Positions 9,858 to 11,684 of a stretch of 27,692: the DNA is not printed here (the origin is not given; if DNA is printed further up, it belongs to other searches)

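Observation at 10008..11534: Orphan minus-strand protein with an internal tandem duplication of a WHY-motif domain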

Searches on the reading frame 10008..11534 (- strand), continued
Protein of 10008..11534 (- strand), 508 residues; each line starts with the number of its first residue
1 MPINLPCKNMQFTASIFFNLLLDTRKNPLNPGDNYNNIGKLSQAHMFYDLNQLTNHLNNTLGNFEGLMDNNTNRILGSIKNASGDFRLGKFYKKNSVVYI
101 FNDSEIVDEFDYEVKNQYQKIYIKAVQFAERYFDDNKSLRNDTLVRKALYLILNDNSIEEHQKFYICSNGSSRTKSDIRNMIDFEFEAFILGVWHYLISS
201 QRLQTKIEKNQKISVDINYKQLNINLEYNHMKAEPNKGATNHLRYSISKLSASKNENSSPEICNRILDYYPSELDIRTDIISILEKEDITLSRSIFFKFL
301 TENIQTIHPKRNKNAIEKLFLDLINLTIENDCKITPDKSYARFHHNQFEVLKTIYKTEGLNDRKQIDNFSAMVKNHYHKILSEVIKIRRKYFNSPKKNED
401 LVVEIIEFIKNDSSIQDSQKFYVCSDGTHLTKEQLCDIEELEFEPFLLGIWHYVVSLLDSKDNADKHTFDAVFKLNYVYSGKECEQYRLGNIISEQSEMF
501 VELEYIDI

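Call 91: list_cluster_members(proteins=[L015:8917-9531:+, L005:10884-11510:+, L017:8899-9531:+, L015:9777-12062:+, L017:9776-12052:+, L005:11778-14066:+])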
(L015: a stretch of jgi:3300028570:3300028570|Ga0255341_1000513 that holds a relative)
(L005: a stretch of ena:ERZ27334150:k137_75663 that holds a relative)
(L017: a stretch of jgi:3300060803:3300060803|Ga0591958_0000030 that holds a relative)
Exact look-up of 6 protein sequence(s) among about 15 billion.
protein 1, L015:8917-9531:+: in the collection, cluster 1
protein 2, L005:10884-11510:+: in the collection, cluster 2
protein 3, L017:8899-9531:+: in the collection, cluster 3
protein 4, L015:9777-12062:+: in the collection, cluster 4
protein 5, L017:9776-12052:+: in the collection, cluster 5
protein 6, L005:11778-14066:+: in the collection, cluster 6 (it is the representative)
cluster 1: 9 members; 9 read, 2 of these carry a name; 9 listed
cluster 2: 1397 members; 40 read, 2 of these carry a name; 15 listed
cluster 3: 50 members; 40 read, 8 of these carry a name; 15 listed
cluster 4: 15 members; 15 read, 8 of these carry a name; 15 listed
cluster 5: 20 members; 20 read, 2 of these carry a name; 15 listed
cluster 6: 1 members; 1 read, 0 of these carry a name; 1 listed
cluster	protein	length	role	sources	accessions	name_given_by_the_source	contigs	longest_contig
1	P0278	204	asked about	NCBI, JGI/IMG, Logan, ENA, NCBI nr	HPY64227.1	MAG TPA: hypothetical protein PKW87_06000 [Bacillota bacterium] | hypothetical protein | hypothetical protein [Bacillota bacterium]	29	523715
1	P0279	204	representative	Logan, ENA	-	-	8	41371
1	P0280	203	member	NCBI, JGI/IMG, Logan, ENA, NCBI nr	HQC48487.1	MAG TPA: hypothetical protein PL100_03050 [Bacillota bacterium] | hypothetical protein [Bacillota bacterium]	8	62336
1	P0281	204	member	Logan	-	-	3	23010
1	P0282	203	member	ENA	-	-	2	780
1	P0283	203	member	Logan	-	-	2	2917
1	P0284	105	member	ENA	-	-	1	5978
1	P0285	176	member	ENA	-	-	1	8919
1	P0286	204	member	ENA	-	-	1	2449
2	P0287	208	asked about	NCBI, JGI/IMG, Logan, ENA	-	hypothetical protein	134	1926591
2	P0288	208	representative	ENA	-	-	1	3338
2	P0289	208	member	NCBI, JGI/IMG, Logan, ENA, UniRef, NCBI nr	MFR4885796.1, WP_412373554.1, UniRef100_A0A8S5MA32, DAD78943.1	MAG: hypothetical protein ACLUDL_17685 [Eubacterium callanderi] | Uncharacterized protein n=1 Tax=Siphoviridae sp. cte421 TaxID=2826402 ... | MAG TPA: hypothetical protein [Siphoviridae sp. cte421]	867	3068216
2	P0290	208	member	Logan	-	-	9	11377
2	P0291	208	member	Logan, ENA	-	-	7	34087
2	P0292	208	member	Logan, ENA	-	-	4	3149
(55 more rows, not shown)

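Call 100: find_homologous_proteins(query=A8, max_evalue=0.00001)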
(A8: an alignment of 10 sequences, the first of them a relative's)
Query A8 (10 sequences) (396 aa, profile of the alignment): 219 proteins with E <= 0.00001 among 8000 candidates; the best 120 are listed.
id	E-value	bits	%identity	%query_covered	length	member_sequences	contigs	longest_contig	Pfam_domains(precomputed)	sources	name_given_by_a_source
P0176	2.4e-147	510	33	52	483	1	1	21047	PF20282.4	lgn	-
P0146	1.3e-111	392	100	100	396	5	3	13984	-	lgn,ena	-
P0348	1.7e-78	283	86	58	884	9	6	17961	PF22720.2,PF05729.19,PF20720.4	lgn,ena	-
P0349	2.2e-77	279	39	57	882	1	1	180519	PF25000.1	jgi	jgi:hypothetical protein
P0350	1.0e-72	264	39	61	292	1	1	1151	-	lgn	-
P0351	1.7e-71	260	34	60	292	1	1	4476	-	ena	-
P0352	2.2e-71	259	36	52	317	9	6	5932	-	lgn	-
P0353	2.5e-70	256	33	74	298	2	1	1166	-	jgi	-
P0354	3.8e-70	255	36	75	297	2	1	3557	-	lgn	-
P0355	4.4e-70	255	35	52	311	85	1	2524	-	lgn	-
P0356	4.5e-70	255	36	60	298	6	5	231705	-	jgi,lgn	jgi:hypothetical protein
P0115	1.3e-69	253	37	68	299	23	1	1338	-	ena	-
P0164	2.7e-69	252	36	57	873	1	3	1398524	PF25000.1,PF00931.29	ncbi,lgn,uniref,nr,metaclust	ncbi:NB-ARC domain-containing protein [Desnuesiella massiliensis]|uniref:NB-ARC domain-containing pr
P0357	3.9e-69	252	33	72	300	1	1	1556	-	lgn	-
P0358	4.0e-69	252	36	54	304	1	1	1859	-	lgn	-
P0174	1.2e-64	237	33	64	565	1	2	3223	-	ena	-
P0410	1.6e-64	237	39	55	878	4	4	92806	PF22720.2,PF05729.19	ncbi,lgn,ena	-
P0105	2.1e-60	223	35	52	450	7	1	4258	-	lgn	-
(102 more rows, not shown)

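Call 101: find_encoding_contigs(protein=P0176, flank=8000, max_places=2)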
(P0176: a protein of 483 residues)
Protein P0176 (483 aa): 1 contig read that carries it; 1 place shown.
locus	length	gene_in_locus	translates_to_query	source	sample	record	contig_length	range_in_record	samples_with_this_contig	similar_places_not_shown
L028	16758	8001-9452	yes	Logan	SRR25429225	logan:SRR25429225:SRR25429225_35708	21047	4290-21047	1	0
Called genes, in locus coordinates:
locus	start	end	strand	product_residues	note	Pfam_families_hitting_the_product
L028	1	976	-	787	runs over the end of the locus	PF05272:VapE-like_dom, PF19263:DUF5906 (weak)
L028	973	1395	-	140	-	PF24963:DUF7768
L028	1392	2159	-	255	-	PF08346:AntA, PF03374:ANT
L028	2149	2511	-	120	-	-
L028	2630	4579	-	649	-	PF00476:DNA_pol_A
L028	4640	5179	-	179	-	PF10991:Enc34_ssDNA-bd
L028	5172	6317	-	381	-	PF10926:DUF2800, PF12705:PDDEXK_1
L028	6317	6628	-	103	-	-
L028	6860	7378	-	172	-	PF08281:Sigma70_r4_2 (weak)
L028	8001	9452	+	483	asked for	PF20282:CTD6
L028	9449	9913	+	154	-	PF20288:MC2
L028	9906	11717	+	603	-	PF02463:SMC_N (weak), PF13476:AAA_23 (weak)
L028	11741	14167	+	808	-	PF03747:ADP_ribosyl_GH, PF12161:HsdM_N, PF02384:N6_Mtase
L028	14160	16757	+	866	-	?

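Call 102: find_encoding_contigs(protein=P0410, flank=8000, max_places=2)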
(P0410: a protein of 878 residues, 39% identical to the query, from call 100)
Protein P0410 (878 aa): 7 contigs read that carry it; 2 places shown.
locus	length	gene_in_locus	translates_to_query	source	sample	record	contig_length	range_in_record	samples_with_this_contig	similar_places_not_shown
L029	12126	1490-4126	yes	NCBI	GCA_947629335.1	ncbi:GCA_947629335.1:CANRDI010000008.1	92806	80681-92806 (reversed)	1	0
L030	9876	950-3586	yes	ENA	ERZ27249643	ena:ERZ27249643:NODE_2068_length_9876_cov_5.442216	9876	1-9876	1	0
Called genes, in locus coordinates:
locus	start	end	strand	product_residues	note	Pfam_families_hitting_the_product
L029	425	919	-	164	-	-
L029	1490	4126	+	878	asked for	PF05729:NACHT, PF22720:SNaCT14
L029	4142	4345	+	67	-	PF13443:HTH_26, PF01381:HTH_3 (weak)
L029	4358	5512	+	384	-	PF09565:RE_NgoFVII, PF20731:RE_NgoFVII_C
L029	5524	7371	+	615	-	PF10593:Z1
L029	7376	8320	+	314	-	PF09565:RE_NgoFVII, PF20731:RE_NgoFVII_C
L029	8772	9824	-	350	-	PF00145:DNA_methylase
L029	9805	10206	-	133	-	PF13560:HTH_31 (weak), PF12844:HTH_19 (weak), PF01381:HTH_3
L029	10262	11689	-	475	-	PF00239:Resolvase, PF07508:Recombinase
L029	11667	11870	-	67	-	-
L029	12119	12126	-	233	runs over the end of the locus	PF12161:HsdM_N, PF02384:N6_Mtase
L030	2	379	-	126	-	?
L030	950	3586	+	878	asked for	PF05729:NACHT, PF22720:SNaCT14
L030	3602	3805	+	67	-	PF13443:HTH_26, PF01381:HTH_3 (weak)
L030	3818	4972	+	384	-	PF09565:RE_NgoFVII, PF20731:RE_NgoFVII_C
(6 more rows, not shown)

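Call 107: search_dna_similar(query=window:10008-11534:-, collection=phages, mode=protein, max_evalue=0.001, max_rows=15)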
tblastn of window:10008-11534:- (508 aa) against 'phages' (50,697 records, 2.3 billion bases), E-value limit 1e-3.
Records with a match: 8; places in all: 8; records where one place covers at least 80% of the query: 0.
Best place of each record, by identity: <60% 8.
By first word of the organism name: Streptococcus 4; phage 2; Lachnospiraceae 1; Bacteriophage 1.
By host as written in the record: - 3; Lachnospiraceae 1; Streptococcus constellatus C232 1; Streptococcus constellatus C1050 1; Streptococcus constellatus C818 1; Streptococcus constellatus SK1060 1.
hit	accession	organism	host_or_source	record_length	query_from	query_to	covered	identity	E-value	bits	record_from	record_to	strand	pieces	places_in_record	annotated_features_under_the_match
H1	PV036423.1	phage NatCom_17901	human feces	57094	101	470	56%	28.0%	3e-9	128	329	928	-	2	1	hypothetical protein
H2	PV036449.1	phage NatCom_35866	human feces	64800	65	463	48%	30.1%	1e-8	125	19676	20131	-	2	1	hypothetical protein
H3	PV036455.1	Lachnospiraceae phage IMGVR 15430980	Lachnospiraceae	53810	75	455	43%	27.7%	1e-6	108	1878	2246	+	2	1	hypothetical protein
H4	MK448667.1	Streptococcus phage Javan105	Streptococcus constellatus C232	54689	101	266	33%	27.5%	5e-9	65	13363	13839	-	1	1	hypothetical protein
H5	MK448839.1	Streptococcus phage Javan102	Streptococcus constellatus C1050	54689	101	266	33%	27.5%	5e-9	65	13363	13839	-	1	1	hypothetical protein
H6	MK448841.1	Streptococcus phage Javan108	Streptococcus constellatus C818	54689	101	266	33%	27.5%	5e-9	65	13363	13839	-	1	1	hypothetical protein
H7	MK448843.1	Streptococcus phage Javan112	Streptococcus constellatus SK1060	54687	101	266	33%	27.5%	5e-9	65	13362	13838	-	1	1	hypothetical protein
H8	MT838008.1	Bacteriophage sp.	human fecal samples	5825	126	210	17%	33.7%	6e-4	49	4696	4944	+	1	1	record has no annotation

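Call 108: search_dna_similar(query=window:10008-11534:-, collection=plasmids, mode=protein, max_evalue=0.001, max_rows=15)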
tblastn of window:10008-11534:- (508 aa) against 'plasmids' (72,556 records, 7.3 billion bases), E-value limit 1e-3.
No match.

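Call 109: get_annotated_region(hit=H4, flank=7000)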
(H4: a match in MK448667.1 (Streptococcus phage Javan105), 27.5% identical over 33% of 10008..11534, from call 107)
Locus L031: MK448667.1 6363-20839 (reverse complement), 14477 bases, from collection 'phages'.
description: Streptococcus phage Javan105, complete genome.
organism: Streptococcus phage Javan105 (NCBI taxid 2547977)
taxonomy: Viruses; Duplodnaviria; Heunggongvirae; Uroviricota; Caudoviricetes
host: Streptococcus constellatus C232; source: -; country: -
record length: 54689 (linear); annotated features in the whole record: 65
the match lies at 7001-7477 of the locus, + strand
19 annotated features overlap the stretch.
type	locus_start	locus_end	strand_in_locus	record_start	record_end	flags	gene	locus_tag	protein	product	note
CDS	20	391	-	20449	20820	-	-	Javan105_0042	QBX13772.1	hypothetical protein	-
CDS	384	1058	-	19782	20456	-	-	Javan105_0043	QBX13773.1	rha protein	rha protein, phage phi-80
CDS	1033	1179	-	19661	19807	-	-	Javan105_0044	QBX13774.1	hypothetical protein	-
CDS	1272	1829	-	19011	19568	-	-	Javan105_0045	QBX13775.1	DNA polymerase I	-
CDS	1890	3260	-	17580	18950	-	-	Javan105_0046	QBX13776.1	DNA polymerase I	-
CDS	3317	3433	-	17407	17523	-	-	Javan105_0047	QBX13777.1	hypothetical protein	-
CDS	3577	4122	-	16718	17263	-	-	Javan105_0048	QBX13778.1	hypothetical protein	-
CDS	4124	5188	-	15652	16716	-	-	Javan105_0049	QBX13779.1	hypothetical protein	-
CDS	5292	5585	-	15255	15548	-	-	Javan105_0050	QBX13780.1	putative rRNA biogenesis protein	putative rRNA biogenesis protein rrp5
CDS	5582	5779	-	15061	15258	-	-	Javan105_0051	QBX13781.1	hypothetical protein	-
CDS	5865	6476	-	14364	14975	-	-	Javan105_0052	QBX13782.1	hypothetical protein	FIG00775801: hypothetical protein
CDS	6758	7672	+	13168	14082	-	-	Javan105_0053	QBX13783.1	hypothetical protein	-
CDS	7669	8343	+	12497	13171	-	-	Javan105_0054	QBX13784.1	hypothetical protein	-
CDS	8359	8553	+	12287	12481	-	-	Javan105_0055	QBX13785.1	VrlI-like protein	VrlI homologue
CDS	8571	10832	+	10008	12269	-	-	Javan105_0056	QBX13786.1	translation-disabling ACNase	translation-disabling ACNase RloC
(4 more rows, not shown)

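Call 114: find_related_loci(query=A1, collection=metagenome_contigs, flank=4000)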
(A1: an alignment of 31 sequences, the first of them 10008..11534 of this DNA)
Query A1 (508 aa) in metagenome_contigs; peptide patterns used: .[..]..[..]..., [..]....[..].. (x = any residue, [..] = any of these).
600 stretches matched a pattern (row limit reached: there are more); 191 encode a relative of the query (tblastn E <= 1e-3); the best 80 are kept; 80 distinct loci.
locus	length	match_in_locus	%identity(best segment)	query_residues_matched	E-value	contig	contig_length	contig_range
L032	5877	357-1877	50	1-507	2e-161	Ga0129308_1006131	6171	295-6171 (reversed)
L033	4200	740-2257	50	1-507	2e-164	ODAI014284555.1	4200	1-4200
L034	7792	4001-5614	46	1-507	9e-154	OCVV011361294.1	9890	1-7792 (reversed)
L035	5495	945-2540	48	8-506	7e-153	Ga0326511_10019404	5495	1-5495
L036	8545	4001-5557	46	1-507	7e-149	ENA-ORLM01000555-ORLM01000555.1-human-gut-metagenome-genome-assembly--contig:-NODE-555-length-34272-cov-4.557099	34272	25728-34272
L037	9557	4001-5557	46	1-507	1e-148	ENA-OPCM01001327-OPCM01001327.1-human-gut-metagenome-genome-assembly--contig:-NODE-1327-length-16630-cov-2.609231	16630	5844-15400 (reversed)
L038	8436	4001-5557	46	1-507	7e-148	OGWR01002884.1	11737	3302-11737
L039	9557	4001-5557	46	1-507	1e-146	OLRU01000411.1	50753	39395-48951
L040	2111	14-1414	46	73-507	6e-144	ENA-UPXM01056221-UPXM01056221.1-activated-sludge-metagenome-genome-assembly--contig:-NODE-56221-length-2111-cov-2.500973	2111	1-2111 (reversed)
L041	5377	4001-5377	45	1-455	2e-123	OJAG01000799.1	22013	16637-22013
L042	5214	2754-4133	44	1-455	3e-117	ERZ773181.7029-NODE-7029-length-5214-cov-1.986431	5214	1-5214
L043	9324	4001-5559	46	1-507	7e-129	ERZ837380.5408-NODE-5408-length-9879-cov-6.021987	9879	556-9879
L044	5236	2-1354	44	55-506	2e-100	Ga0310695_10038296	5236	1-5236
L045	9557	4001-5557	46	1-507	2e-148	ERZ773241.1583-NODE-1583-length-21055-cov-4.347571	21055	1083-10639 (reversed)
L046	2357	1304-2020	59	9-507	1e-90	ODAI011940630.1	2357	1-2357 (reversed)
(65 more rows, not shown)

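Call 120: find_encoding_contigs(protein=P0164, flank=8000, max_places=1)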
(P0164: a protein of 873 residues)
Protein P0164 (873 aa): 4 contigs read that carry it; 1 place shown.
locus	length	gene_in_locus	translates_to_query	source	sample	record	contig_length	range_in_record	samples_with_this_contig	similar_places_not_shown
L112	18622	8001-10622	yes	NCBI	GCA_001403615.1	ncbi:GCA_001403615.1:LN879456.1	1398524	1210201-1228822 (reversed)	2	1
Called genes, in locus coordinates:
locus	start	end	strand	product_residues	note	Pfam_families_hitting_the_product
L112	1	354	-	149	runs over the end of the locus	PF12844:HTH_19, PF13560:HTH_31 (weak), PF01381:HTH_3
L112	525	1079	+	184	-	-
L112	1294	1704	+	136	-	PF07638:Sigma70_ECF (weak), PF08281:Sigma70_r4_2, PF04545:Sigma70_r4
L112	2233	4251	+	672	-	PF04851:ResIII (faint), PF13307:Helicase_C_2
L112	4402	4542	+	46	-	PF20612:SHOCT_2 (weak)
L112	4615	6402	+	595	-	PF00239:Resolvase, PF07508:Recombinase, PF13408:Zn_ribbon_recom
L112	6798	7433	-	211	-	PF08281:Sigma70_r4_2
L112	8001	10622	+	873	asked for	PF00931:NB-ARC, PF25000:DUF7779 (faint)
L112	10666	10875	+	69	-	PF12728:HTH_17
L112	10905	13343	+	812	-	PF12161:HsdM_N, PF02384:N6_Mtase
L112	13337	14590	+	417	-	PF01420:Methylase_S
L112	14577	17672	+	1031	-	PF04313:HSDR_N, PF04851:ResIII, PF18766:SWI2_SNF2, PF22679:T1R_D3-like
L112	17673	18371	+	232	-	PF01863:YgjP-like, PF10263:SprT-like (weak)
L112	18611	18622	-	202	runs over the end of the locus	PF00665:rve, PF13610:DDE_Tnp_IS240 (weak), PF13683:rve_3, PF13333:rve_2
